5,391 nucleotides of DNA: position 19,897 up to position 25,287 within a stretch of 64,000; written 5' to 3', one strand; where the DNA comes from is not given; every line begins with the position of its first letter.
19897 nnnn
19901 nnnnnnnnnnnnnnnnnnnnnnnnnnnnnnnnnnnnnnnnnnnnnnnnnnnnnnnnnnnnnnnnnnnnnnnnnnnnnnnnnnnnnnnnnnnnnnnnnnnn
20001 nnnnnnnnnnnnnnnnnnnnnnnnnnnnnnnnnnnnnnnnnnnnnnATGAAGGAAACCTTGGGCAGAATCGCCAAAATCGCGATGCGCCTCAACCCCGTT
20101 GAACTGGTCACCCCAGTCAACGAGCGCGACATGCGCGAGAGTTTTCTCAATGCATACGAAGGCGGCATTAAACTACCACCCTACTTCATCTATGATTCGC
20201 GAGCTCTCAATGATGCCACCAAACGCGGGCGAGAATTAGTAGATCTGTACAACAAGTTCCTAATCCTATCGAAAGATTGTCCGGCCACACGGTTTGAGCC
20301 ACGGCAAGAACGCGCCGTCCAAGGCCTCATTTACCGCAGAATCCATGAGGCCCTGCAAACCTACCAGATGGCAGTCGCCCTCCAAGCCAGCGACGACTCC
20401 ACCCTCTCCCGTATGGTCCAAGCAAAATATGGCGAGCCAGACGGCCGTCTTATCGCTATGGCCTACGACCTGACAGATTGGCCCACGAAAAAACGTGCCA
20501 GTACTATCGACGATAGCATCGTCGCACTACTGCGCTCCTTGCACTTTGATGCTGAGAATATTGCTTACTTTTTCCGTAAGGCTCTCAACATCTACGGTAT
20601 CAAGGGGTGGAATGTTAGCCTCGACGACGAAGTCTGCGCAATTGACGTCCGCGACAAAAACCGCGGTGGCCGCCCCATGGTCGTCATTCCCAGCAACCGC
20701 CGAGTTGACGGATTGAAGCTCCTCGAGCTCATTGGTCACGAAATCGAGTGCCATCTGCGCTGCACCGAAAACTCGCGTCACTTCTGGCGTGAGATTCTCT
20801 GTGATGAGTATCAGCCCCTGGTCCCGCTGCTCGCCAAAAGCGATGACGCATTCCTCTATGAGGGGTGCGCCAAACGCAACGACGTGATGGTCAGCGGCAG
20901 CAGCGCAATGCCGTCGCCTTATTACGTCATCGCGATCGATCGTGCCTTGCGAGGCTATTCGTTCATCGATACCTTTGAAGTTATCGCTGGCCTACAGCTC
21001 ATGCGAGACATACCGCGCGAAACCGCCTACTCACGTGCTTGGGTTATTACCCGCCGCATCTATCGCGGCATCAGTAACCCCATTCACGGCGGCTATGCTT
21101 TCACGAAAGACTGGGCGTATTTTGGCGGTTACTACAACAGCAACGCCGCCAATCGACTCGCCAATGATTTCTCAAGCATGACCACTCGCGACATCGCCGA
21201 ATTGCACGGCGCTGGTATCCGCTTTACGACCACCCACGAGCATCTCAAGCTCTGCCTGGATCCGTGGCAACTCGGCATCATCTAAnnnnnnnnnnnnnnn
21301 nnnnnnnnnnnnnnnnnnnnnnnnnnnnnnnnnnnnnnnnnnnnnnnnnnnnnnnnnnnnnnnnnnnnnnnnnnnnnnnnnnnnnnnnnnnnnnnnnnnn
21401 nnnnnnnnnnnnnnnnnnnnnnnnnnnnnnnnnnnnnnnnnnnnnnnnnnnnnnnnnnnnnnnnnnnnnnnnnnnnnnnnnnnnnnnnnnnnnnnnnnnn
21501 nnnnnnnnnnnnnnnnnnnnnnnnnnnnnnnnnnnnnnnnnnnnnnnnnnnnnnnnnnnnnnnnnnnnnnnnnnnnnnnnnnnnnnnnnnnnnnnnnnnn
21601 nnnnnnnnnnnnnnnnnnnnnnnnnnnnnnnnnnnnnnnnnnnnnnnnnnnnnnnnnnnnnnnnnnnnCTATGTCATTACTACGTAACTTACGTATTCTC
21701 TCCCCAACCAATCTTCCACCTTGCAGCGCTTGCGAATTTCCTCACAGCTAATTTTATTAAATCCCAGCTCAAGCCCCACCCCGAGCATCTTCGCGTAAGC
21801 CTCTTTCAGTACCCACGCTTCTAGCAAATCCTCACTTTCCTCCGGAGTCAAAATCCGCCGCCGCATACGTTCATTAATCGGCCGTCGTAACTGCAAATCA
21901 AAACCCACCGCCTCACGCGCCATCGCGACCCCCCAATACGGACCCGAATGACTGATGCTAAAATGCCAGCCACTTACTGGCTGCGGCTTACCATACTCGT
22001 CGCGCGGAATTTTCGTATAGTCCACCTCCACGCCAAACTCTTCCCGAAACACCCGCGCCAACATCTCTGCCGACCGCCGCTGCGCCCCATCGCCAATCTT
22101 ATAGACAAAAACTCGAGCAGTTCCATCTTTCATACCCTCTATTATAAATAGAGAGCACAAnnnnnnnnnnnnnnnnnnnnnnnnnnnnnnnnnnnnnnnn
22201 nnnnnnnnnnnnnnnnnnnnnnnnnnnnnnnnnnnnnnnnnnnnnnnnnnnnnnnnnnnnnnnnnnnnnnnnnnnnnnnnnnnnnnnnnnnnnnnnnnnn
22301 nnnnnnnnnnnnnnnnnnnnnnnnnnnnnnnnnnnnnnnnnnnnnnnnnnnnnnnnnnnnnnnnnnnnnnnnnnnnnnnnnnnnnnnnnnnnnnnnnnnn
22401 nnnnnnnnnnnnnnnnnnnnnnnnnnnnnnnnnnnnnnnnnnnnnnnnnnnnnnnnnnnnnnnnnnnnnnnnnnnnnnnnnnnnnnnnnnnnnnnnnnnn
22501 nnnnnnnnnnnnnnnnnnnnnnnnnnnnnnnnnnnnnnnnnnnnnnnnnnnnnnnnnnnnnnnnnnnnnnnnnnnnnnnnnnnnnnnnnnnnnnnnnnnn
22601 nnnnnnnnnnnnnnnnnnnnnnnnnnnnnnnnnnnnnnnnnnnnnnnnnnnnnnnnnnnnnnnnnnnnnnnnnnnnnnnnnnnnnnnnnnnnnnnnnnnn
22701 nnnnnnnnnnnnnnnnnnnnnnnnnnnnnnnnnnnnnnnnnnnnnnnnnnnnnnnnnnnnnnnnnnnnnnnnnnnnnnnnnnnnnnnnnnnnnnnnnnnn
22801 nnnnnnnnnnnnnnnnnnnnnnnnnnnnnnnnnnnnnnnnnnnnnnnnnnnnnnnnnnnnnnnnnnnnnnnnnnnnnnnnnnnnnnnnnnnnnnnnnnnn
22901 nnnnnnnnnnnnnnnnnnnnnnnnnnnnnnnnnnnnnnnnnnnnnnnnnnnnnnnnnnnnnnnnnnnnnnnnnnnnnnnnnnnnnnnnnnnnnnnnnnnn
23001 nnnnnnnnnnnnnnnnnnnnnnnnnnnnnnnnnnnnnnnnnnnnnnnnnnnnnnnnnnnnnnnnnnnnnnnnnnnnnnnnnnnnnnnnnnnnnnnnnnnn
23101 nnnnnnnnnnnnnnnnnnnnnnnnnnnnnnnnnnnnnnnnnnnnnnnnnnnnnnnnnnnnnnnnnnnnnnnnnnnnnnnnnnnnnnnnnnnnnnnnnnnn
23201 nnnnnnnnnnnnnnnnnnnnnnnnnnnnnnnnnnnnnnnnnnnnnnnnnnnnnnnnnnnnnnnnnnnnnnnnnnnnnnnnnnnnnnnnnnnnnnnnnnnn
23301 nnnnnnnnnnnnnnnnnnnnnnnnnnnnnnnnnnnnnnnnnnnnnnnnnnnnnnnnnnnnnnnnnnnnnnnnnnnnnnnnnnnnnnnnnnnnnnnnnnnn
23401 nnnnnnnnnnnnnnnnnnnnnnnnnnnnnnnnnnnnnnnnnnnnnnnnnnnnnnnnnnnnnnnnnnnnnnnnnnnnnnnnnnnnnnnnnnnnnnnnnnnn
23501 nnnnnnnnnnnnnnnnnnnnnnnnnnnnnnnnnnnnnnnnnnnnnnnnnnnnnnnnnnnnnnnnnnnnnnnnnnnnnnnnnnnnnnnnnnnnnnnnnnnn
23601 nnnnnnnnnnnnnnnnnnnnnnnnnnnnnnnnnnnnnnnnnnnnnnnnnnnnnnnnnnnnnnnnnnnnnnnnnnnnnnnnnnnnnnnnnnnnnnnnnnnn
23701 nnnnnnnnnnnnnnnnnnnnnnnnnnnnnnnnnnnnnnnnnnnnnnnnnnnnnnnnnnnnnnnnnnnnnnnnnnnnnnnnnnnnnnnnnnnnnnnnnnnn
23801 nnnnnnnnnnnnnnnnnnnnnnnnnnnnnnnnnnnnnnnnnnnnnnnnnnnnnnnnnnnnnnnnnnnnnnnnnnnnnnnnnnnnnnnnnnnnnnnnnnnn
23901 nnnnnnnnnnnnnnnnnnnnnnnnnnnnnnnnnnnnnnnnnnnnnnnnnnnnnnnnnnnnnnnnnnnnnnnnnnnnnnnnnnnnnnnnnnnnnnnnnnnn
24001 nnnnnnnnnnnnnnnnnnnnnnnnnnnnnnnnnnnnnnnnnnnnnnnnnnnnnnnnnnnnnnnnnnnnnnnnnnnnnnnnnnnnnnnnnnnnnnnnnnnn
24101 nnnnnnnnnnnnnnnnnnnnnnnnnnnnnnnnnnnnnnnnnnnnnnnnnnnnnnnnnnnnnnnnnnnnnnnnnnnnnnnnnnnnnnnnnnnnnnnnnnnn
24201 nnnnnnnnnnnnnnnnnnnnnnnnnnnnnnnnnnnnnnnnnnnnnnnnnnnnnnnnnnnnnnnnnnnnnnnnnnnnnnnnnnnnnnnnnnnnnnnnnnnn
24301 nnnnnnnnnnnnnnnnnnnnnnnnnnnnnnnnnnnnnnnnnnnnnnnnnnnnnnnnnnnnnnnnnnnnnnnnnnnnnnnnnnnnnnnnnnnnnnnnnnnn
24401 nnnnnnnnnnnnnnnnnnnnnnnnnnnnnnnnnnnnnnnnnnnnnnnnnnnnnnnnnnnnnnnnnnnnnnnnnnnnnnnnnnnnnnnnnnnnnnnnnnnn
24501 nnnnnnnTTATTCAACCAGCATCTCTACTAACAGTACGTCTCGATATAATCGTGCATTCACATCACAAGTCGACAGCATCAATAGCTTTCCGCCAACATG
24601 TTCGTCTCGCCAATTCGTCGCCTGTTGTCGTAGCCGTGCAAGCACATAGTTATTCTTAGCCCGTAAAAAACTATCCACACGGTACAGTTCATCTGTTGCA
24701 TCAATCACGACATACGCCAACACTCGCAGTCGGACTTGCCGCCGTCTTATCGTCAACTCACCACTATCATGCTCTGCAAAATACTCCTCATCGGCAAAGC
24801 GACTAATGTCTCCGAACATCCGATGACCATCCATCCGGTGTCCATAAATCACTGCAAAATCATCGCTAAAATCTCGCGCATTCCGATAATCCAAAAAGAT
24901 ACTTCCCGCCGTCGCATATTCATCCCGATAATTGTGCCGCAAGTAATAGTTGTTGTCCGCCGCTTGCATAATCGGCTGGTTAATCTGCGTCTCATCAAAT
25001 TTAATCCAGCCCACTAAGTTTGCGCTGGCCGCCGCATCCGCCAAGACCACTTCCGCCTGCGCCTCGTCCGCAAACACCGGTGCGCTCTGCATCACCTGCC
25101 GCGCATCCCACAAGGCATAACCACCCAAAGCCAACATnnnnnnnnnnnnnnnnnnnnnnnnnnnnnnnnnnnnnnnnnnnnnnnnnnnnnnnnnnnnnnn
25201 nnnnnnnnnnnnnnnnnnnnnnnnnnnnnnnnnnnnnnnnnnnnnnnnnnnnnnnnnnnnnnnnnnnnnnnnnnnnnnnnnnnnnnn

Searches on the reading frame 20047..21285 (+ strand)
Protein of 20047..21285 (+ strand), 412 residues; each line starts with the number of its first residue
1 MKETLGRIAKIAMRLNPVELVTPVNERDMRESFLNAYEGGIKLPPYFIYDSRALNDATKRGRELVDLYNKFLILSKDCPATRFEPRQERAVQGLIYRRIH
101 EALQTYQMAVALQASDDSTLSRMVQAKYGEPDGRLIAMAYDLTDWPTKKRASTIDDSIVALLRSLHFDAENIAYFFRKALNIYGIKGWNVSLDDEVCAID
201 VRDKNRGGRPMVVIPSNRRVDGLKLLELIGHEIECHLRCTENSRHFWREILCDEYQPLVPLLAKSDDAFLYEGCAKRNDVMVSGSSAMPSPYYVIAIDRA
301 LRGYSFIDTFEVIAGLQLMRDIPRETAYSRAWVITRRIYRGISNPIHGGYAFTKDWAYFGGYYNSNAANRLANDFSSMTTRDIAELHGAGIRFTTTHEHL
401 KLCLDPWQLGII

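Call 82: search_protein_families(library=pfam, proteins=[window:20047-21285:+], max_evalue=0.001)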
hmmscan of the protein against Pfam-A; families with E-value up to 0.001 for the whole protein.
window:20047-21285:+ (412 aa): 1 family
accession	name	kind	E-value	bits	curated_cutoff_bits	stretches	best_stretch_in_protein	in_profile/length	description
PF08014.17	MATCAP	-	5.8e-15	55.6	27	1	294-371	236-302/365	Microtubule-associated tyrosine carboxypeptidase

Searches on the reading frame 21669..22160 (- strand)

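Call 82: search_protein_families(library=pfam, proteins=[window:21669-22160:-], max_evalue=0.001)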
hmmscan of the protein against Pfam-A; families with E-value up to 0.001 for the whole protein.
window:21669-22160:- (163 aa): 1 family
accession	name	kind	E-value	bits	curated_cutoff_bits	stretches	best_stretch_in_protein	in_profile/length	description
PF01648.25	ACPS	-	8.1e-09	35.9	25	1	85-156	2-93/111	4'-phosphopantetheinyl transferase superfamily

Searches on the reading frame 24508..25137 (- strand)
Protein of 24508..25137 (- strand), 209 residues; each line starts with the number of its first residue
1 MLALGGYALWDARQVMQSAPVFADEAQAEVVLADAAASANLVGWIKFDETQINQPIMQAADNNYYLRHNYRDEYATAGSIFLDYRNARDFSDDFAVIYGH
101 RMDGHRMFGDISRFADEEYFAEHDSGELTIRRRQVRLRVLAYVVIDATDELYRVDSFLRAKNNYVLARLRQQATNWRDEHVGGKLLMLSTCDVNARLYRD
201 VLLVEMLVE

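Call 8: search_protein_families(library=pfam, proteins=[window:24508-25137:-], max_evalue=0.01)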
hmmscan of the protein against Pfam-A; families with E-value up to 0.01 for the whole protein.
window:24508-25137:- (209 aa): 1 family
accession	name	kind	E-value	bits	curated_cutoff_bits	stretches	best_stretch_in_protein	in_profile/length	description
PF04203.18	Sortase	-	6.6e-06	26.3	26.6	1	48-195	4-112/125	Sortase domain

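Call 9: search_protein_families(library=ncbifam, proteins=[window:24508-25137:-], max_evalue=0.01)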
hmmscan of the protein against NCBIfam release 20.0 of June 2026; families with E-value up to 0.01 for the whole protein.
window:24508-25137:- (209 aa): 2 families
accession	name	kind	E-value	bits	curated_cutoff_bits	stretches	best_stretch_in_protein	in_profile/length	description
TIGR03064.1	sortase_srtB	equivalog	2.6e-40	138.2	153.75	1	38-196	69-229/235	class B sortase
NF040525.1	SrtB_LPKTxSAVK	exception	1.7e-17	63.3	200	1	38-194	62-226/261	class B sortase, LPKTxAVK-specific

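Call 70: search_solved_structures(query=window:24508-25137:-, max_evalue=0.01, show_alignments=2)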
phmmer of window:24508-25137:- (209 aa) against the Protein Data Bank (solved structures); distinct sequences matched with E-value up to 0.01: 15.
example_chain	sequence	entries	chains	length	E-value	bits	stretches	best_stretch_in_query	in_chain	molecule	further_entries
5jcv_A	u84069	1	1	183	5.4e-29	104.6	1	38-195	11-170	Lmo2181 protein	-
2oqw_A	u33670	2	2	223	6.7e-27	97.7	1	12-193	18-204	Sortase B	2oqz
1rz2_A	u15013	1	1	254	1.2e-26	96.9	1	12-193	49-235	conserved hypothetical protein BA4783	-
4y4q_A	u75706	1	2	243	9.4e-24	87.5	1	39-202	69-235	Sortase, SrtB family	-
3psq_A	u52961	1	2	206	1.9e-23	86.4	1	36-192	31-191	Hypothetical exported protein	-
5gyj_A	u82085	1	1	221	6e-18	68.5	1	39-157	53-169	Putative peptidase C60B, sortase B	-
6kyd_A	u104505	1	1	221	6.6e-18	68.4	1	39-153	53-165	Putative peptidase C60B, sortase B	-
6kyc_A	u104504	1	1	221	8.6e-18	68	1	39-150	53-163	Putative peptidase C60B, sortase B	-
4ux7_A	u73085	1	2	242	1.8e-17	67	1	39-148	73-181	PUTATIVE PEPTIDASE C60B, SORTASE B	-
1ng5_A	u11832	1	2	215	1.9e-15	60.3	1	38-192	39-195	sortase B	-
5b23_A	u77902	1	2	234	3.4e-15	59.5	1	42-149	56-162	Uncharacterized protein Sortase B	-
1qx6_A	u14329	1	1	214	4.4e-15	59.2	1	38-192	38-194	NPQTN specific sortase B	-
1qwz_A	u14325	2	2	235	5.3e-15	58.9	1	38-192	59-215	NPQTN specific sortase B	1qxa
5yfk_A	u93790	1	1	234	5.5e-15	58.8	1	42-124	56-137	Uncharacterized protein Sortase B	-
4lfd_A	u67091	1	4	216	5.7e-15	58.8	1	39-192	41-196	Sortase B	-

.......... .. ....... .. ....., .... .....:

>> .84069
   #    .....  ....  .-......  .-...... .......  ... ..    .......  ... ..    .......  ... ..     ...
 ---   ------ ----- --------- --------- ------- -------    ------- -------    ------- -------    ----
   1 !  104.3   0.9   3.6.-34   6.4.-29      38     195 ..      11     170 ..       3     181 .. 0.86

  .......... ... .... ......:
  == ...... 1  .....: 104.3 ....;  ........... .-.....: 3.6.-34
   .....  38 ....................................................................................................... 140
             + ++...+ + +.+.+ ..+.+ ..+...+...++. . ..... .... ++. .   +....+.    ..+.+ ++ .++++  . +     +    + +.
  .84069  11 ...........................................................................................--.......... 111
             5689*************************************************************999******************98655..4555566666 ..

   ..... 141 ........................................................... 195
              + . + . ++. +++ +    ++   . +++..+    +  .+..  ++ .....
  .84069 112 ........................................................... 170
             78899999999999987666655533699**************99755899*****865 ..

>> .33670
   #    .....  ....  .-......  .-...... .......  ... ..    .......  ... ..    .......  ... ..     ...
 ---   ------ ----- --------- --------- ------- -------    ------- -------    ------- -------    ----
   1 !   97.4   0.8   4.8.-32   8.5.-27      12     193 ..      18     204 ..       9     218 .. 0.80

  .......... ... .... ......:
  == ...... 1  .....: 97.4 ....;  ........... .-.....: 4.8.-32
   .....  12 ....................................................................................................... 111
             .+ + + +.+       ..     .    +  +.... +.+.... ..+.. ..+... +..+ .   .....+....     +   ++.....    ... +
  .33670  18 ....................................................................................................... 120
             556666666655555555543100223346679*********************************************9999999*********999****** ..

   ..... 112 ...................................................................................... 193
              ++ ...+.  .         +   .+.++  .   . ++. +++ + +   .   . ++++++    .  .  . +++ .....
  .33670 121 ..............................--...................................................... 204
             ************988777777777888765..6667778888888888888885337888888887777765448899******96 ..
